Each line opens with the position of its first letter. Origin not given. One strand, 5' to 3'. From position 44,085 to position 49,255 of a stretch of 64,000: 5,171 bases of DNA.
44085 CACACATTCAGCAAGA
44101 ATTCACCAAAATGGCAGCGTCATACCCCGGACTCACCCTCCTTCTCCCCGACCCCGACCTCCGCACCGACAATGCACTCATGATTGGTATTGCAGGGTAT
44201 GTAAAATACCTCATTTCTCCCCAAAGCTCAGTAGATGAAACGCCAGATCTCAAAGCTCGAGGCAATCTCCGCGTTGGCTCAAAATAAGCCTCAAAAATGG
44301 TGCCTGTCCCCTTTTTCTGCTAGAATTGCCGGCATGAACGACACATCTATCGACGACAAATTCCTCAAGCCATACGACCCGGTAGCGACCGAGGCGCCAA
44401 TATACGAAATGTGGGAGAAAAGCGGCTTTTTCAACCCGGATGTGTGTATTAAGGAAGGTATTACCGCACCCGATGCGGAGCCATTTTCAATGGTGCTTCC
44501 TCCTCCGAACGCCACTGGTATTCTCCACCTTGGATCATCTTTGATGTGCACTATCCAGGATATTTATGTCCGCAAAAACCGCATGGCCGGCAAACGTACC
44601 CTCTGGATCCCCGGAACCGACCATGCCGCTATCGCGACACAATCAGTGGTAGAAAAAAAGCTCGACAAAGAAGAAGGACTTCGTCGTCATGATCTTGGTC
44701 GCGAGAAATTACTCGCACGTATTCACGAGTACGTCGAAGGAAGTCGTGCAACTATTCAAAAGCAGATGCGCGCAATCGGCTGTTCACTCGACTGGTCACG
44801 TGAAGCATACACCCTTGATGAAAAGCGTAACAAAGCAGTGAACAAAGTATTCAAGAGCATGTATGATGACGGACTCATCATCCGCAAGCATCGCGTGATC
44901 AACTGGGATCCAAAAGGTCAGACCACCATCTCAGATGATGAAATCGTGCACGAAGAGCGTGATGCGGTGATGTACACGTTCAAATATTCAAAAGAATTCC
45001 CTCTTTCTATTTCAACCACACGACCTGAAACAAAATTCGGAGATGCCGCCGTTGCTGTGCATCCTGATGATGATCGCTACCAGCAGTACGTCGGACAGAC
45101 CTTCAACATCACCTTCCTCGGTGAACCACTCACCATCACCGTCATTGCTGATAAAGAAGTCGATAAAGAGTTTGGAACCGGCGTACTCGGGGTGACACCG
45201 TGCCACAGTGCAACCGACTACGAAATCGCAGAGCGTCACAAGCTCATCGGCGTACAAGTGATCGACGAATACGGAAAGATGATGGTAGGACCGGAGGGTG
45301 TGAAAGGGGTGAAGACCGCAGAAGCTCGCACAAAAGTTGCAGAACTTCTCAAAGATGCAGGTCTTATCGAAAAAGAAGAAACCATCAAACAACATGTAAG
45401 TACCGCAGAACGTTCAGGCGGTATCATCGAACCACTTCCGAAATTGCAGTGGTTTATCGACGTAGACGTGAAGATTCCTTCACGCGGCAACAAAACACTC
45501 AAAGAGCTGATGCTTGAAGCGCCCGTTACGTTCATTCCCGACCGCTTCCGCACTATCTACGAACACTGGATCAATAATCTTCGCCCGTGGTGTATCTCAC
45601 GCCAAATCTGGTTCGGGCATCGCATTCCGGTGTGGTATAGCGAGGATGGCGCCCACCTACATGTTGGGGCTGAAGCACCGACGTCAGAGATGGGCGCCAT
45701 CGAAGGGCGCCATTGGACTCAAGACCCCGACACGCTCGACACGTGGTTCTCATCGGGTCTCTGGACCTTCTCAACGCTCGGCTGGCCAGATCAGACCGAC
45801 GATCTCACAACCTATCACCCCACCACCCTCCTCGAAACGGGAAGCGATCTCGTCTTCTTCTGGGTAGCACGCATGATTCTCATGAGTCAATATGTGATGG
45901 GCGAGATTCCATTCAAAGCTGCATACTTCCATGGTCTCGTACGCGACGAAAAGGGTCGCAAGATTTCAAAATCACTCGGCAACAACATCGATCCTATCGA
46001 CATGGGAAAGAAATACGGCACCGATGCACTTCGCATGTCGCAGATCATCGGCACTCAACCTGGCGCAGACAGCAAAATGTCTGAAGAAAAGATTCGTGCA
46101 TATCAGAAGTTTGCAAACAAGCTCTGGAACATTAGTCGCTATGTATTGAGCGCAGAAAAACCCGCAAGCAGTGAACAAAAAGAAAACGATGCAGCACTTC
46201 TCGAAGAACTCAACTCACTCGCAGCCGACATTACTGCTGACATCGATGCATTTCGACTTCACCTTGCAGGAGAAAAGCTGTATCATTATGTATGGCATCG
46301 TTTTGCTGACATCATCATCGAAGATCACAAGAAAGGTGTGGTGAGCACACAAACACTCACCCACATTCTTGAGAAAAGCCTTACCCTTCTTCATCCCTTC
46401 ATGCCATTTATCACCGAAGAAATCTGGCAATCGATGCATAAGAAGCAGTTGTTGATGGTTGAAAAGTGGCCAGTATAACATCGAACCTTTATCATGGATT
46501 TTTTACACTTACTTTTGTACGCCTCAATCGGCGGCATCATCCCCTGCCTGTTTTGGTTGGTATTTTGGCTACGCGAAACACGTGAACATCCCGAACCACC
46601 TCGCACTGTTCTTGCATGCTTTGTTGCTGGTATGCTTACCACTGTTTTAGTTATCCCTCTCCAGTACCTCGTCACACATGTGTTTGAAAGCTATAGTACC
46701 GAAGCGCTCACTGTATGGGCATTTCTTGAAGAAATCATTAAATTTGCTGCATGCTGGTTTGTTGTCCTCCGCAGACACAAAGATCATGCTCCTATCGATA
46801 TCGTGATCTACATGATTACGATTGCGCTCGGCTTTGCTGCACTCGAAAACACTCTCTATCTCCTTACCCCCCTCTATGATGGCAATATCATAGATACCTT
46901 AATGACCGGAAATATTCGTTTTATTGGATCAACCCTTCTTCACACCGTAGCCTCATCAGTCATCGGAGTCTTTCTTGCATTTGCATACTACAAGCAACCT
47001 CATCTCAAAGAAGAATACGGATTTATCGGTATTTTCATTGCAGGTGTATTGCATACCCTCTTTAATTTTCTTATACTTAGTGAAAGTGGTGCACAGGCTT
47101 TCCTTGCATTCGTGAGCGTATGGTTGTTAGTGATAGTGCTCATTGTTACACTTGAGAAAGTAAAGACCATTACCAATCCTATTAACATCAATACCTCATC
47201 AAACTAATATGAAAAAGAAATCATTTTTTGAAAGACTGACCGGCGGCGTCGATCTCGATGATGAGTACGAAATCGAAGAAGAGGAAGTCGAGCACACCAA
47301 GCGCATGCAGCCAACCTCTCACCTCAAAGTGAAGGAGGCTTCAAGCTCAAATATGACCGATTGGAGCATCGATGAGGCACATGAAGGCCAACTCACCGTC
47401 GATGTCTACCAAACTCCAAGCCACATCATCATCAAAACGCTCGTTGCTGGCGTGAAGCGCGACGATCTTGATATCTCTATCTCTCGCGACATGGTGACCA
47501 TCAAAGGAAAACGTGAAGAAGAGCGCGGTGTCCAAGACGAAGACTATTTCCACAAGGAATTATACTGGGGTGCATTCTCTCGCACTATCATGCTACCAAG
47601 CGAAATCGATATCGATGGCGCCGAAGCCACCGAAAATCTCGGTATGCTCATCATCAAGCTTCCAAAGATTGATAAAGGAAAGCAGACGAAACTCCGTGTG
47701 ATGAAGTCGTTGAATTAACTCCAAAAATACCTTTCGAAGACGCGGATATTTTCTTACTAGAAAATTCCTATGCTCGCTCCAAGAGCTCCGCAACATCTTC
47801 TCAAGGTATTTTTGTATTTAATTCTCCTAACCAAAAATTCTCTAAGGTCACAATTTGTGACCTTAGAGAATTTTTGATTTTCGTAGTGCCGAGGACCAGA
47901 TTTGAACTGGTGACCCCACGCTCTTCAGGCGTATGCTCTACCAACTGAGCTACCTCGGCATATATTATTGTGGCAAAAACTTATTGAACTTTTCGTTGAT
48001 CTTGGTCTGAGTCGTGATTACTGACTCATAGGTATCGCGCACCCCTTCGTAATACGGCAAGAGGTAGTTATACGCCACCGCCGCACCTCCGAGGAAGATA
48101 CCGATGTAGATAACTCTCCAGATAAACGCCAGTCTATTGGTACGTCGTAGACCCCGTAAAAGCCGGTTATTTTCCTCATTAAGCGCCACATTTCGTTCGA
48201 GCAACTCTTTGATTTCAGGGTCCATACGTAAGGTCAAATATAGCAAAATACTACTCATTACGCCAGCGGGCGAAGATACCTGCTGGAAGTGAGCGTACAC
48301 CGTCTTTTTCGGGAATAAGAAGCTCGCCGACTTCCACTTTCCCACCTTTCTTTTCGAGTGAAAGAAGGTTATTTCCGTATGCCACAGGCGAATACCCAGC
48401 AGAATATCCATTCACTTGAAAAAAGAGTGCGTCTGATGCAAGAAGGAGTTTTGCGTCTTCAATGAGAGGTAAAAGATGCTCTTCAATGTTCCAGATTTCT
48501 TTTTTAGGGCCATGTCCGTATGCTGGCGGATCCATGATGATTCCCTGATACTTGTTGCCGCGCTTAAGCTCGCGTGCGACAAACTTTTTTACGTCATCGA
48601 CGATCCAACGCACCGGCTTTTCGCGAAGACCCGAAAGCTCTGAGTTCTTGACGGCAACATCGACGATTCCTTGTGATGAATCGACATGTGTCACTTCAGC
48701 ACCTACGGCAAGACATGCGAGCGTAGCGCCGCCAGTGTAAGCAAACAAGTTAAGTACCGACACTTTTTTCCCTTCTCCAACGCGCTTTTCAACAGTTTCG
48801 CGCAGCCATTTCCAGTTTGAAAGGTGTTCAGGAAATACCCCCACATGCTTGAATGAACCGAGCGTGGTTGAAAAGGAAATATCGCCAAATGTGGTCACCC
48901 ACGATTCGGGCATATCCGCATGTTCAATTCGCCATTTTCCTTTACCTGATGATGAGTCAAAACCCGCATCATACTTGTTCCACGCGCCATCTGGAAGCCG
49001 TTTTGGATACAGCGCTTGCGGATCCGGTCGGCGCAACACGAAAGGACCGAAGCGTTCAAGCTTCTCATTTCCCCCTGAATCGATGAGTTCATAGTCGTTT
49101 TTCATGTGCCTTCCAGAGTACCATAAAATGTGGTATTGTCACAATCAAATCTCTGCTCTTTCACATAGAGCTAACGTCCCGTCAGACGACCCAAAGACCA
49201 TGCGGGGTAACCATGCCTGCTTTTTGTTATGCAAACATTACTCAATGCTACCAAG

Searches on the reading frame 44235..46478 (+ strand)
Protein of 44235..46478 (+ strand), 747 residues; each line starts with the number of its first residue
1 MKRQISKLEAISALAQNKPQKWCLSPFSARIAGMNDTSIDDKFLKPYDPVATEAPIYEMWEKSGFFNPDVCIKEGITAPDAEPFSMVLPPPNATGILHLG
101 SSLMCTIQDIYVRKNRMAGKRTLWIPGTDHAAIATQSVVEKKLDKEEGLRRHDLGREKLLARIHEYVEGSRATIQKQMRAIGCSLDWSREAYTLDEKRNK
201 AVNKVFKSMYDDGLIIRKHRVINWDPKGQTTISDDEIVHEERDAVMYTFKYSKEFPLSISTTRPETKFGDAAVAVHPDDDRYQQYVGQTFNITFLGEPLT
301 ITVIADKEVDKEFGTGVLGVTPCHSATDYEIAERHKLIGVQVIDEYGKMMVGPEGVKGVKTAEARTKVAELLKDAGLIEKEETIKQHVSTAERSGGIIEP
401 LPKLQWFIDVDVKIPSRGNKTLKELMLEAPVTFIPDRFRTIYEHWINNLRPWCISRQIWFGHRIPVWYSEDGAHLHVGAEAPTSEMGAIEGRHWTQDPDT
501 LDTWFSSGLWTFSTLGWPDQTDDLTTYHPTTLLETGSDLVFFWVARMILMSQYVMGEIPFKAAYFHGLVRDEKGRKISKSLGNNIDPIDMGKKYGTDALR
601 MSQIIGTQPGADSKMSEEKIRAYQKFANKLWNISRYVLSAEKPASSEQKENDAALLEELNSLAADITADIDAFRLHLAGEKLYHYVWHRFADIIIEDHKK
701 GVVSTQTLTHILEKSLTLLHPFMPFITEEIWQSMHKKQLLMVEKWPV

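Call 18: search_protein_families(library=pfam, proteins=[window:44235-46478:+], max_evalue=0.01)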
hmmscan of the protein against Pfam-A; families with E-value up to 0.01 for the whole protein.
window:44235-46478:+ (747 aa): 3 families
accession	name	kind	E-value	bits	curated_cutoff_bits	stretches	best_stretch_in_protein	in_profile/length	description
PF00133.28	tRNA-synt_1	-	1.8e-116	389.8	22.7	1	56-615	2-413/414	tRNA synthetases class I (I, L, M and V)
PF08264.19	Anticodon_1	-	6.5e-24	84.9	25.1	1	652-746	1-105/148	Anticodon-binding domain of tRNA ligase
PF09334.17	tRNA-synt_1g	-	1.1e-15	57.8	20.1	2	422-632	195-385/391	tRNA synthetases class I (M)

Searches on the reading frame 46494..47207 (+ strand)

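Call 71: search_protein_families(library=pfam, proteins=[window:46494-47207:+], max_evalue=0.01)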
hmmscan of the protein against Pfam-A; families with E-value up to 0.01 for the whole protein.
window:46494-47207:+ (237 aa): 1 family
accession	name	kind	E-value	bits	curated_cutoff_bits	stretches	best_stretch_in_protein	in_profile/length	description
PF13367.11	PrsW-protease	-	1.7e-26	93.4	23.5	1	34-216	1-193/196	PrsW family intramembrane metalloprotease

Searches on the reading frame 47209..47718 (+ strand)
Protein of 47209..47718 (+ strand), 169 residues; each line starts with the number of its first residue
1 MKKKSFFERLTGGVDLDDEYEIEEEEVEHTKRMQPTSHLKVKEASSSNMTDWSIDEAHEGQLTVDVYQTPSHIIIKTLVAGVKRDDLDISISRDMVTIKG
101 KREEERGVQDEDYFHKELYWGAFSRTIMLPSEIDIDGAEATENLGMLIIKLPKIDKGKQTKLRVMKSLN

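Call 71: search_protein_families(library=pfam, proteins=[window:47209-47718:+], max_evalue=0.01)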
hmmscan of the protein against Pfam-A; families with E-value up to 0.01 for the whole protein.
window:47209-47718:+ (169 aa): 2 families
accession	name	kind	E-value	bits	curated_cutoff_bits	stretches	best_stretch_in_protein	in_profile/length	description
PF00011.27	HSP20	-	1.2e-15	57.9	20.8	1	67-161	3-95/102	Hsp20/alpha crystallin family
PF04969.22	CS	-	0.0096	17.3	21.3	0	64-135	3-60/78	CS domain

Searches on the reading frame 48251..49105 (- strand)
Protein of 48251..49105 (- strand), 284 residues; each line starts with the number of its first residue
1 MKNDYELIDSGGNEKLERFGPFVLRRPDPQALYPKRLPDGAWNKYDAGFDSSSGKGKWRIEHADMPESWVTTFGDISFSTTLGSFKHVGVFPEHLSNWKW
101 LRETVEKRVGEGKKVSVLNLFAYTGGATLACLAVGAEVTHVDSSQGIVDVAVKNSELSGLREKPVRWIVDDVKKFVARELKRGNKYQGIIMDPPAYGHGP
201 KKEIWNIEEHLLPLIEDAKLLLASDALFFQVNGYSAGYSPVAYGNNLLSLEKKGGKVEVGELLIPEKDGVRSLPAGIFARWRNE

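Call 71: search_protein_families(library=pfam, proteins=[window:48251-49105:-], max_evalue=0.01)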
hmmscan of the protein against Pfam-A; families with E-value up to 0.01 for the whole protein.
window:48251-49105:- (284 aa): 3 families
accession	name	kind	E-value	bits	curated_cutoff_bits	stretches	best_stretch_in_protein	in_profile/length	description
PF10672.15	Methyltrans_SAM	-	1e-10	41.8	27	1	66-199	83-209/286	S-adenosylmethionine-dependent methyltransferase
PF03602.21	Cons_hypoth95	-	4.9e-05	23.5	24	1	112-198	40-125/182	Conserved hypothetical protein 95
PF09445.16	Methyltransf_15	-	0.00056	20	22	1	117-214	4-101/165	RNA cap guanine-N2 methyltransferase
